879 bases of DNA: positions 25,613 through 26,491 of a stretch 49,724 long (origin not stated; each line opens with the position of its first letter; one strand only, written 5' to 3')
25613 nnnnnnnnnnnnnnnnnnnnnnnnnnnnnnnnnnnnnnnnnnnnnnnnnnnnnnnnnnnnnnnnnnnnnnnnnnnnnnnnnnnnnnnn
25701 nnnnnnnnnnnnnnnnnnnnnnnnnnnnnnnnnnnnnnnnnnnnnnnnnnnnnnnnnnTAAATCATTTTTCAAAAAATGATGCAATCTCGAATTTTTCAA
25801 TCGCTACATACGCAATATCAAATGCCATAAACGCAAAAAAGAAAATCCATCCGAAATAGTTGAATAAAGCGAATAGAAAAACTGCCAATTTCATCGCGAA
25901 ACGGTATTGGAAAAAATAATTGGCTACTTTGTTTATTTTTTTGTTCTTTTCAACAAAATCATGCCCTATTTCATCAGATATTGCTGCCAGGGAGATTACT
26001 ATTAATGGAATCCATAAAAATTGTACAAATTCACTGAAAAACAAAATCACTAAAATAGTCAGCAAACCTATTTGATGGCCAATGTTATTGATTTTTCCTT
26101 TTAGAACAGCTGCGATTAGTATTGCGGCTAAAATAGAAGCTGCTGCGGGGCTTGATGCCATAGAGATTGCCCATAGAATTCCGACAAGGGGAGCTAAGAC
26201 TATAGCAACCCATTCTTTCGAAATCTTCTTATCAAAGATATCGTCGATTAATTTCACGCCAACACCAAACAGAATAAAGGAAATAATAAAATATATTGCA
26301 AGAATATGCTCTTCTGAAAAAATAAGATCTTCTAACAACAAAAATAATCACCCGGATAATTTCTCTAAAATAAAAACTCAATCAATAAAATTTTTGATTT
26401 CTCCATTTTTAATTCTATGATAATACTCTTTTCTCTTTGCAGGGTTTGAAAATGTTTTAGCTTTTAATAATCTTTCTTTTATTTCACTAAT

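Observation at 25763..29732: Five-gene minus-strand cluster: KaiC-like ATPase, UbiA prenyltransferase, V4R protein, GGR-like flavoprotein and an Asp-motif membrane protein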

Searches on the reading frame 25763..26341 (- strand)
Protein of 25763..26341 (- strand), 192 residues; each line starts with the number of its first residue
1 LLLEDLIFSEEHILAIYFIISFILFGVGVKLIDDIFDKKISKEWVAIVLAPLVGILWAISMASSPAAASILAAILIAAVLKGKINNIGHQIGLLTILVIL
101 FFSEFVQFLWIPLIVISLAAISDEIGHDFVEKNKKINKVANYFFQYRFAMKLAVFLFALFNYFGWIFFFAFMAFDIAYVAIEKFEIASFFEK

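Call 3: search_protein_families(library=pfam, proteins=[window:25763-26341:-], max_evalue=0.01)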
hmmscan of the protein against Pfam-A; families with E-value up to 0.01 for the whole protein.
window:25763-26341:- (192 aa): 0 families

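Call 4: search_protein_families(library=ncbifam, proteins=[window:25763-26341:-], max_evalue=0.01)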
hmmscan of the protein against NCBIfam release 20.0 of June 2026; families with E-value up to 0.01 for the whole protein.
window:25763-26341:- (192 aa): 1 family
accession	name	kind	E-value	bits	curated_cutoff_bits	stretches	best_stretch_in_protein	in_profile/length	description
NF046093.1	AZOBR_p60025_fam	subfamily_domain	0.00075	18.8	150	1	10-119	108-213/232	AZOBR_p60025 family cell surface glycopolymer formation protein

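Call 25: search_protein_families(library=padloc, proteins=[window:25763-26341:-], max_evalue=0.01)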
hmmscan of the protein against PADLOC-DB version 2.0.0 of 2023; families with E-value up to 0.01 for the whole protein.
window:25763-26341:- (192 aa): 0 families

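Call 53: search_protein_representatives(protein=window:25763-26341:-)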
Query: 192 residues. Proteins with E-value up to 0.001 (for the whole library): 305; up to 1e-10: 101; up to 1e-30: 3. The best 150 are listed.
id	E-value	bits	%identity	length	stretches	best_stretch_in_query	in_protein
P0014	6.1e-46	173.2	49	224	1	7-183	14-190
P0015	4.9e-36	140.9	42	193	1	16-186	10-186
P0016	6.9e-34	133.9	39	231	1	8-182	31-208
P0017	5.0e-29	118.0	40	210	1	6-184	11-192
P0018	2.1e-28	116.0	39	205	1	17-182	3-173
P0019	3.0e-28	115.5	40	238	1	19-181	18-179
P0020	3.1e-28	115.4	50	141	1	61-183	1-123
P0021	2.8e-27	112.3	35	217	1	15-184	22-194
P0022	4.1e-27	111.8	43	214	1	2-181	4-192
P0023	5.9e-27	111.3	36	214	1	15-182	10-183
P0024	3.5e-26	108.8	40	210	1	17-184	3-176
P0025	5.4e-26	108.2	35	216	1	18-185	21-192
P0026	5.8e-26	108.1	38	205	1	17-178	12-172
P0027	1.8e-25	106.4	42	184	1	21-181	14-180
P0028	3.5e-25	105.5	34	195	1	17-182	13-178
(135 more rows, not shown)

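Call 57: search_protein_families(library=pfam, alignment_id=A4, max_evalue=0.01)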
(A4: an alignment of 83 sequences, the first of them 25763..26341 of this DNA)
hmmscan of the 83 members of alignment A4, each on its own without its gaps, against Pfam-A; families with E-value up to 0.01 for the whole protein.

A. member 1, window:25763-26341:- (192 aa): 0 families

B. families by the number of members that match (of 83 scanned): 7 families
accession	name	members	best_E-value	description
PF02675.21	AdoMet_dc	1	1.6e-27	S-adenosylmethionine decarboxylase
PF04922.18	DIE2_ALG10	1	2e-05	DIE2/ALG10 family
PF06081.17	ArAE_1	1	0.0029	Aromatic acid exporter family member 1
PF11151.13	DUF2929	1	0.0033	Protein of unknown function (DUF2929)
PF11361.13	DUF3159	1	0.0047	Protein of unknown function (DUF3159)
PF04143.19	Sulf_transp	1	0.006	Sulphur transport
PF04178.18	Got1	1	0.0062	Got1/Sft2-like family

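Call 58: find_homologous_proteins(query=window:25763-26341:-, max_evalue=0.001)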
Query window:25763-26341:- (192 aa): 5 proteins with E <= 0.001 among 1418 candidates.
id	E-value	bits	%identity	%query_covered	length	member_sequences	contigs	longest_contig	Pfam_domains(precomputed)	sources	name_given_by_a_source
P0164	6.2e-111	387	100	100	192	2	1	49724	-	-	-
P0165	2.0e-86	307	78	100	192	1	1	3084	-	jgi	-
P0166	1.9e-49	186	51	97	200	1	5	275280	-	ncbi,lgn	-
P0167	2.3e-49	186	56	93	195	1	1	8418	-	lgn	-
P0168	7.8e-44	168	45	96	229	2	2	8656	-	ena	-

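Call 59: find_encoding_contigs(protein=P0166, flank=8000, max_places=3)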
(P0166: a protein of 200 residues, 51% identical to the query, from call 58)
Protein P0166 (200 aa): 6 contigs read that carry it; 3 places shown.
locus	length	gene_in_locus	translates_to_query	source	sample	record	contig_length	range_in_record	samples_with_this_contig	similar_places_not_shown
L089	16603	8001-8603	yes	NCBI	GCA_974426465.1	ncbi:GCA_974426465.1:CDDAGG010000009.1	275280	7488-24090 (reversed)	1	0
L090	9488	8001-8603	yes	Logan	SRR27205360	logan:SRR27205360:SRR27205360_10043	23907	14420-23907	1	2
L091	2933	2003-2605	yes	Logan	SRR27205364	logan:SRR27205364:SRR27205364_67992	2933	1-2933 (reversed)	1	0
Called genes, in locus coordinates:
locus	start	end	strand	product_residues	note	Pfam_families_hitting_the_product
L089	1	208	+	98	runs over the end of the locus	-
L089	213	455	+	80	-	PF09341:Pcc1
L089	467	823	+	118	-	PF01920:Prefoldin_2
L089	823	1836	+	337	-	PF01368:DHH, PF02272:DHHA1 (weak)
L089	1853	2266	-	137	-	-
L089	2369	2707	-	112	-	-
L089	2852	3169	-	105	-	PF10764:Gin (weak)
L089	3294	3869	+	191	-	-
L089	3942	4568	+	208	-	PF04493:Endonuclease_5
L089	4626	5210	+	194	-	PF01965:DJ-1_PfpI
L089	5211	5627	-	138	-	PF28505:DUF1699_N (weak), PF25787:HTH_SB (weak)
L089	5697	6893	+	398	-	PF00926:DHBP_synthase, PF00925:GTP_cyclohydro2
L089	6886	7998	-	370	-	-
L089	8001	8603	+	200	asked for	-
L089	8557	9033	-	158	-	PF01862:PvlArgDC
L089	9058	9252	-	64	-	-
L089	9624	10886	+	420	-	PF23023:Anti-Pycsar_Apyc1, PF12706:Lactamase_B_2, PF16661:Lactamase_B_6, PF00753:Lactamase_B (weak), PF10996:Beta-Casp, PF07521:RMMBL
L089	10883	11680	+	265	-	-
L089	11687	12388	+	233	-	PF04981:NMD3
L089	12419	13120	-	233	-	PF01381:HTH_3 (weak)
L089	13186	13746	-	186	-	-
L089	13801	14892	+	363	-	PF02906:Fe_hyd_lg_C, PF02256:Fe_hyd_SSU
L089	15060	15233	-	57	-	-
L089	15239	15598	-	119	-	-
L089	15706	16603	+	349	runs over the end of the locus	PF13404:HTH_AsnC-type (weak), PF13412:HTH_24 (weak), PF01037:AsnC_trans_reg (faint)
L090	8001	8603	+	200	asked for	-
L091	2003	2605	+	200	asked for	-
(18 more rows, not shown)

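Call 60: find_encoding_contigs(protein=P0165, flank=8000, max_places=2)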
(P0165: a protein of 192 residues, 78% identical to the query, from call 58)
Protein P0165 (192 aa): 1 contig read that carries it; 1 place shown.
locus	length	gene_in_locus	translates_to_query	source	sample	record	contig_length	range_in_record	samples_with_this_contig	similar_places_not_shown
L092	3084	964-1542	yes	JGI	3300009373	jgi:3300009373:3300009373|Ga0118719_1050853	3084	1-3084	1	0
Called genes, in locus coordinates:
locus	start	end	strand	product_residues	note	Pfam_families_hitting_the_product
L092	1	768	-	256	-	?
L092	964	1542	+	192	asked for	-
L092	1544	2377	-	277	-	-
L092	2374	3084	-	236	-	?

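Call 61: find_encoding_contigs(protein=P0167, flank=8000, max_places=2)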
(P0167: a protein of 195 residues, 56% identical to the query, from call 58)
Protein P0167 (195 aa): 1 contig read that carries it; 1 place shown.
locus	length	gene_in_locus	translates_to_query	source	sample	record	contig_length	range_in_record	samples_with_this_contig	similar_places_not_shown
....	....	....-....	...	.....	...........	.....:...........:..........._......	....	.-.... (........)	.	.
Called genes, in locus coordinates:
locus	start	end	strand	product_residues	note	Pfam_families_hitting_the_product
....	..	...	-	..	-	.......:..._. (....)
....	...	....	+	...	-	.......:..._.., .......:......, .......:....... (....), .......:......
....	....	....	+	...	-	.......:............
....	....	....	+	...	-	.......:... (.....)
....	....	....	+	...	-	-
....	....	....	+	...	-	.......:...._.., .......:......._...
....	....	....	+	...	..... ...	-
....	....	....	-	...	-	-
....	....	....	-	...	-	-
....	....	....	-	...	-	-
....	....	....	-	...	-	-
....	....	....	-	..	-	?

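Call 62: find_encoding_contigs(protein=P0168, flank=8000, max_places=2)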
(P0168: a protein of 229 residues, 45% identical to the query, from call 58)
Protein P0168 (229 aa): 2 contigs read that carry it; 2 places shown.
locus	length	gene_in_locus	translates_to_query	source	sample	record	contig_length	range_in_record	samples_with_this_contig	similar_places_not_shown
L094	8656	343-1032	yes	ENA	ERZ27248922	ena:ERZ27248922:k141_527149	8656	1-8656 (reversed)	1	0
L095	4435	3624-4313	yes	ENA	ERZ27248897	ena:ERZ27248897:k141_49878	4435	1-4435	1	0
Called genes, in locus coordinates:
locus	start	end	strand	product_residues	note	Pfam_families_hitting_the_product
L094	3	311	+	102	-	?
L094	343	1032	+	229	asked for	-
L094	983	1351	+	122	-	PF27410:AF0774 (weak)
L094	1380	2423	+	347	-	PF01266:DAO (faint), PF01494:FAD_binding_3 (faint), PF07992:Pyr_redox_2 (weak)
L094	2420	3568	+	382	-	PF00890:FAD_binding_2 (weak), PF01134:GIDA (weak), PF01266:DAO (weak), PF01946:Thi4 (weak), PF03486:HI0933_like (weak), PF05834:Lycopene_cycl (weak), PF07992:Pyr_redox_2 (weak), PF22578:GGR_cat, +4 more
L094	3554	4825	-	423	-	PF08495:FIST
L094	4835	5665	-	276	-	-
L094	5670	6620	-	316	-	-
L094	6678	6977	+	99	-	-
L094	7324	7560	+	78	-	-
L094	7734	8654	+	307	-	?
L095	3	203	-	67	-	?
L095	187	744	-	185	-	PF01909:NTP_transf_2, PF18765:Polbeta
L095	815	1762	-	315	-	-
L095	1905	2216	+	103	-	-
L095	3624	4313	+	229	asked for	-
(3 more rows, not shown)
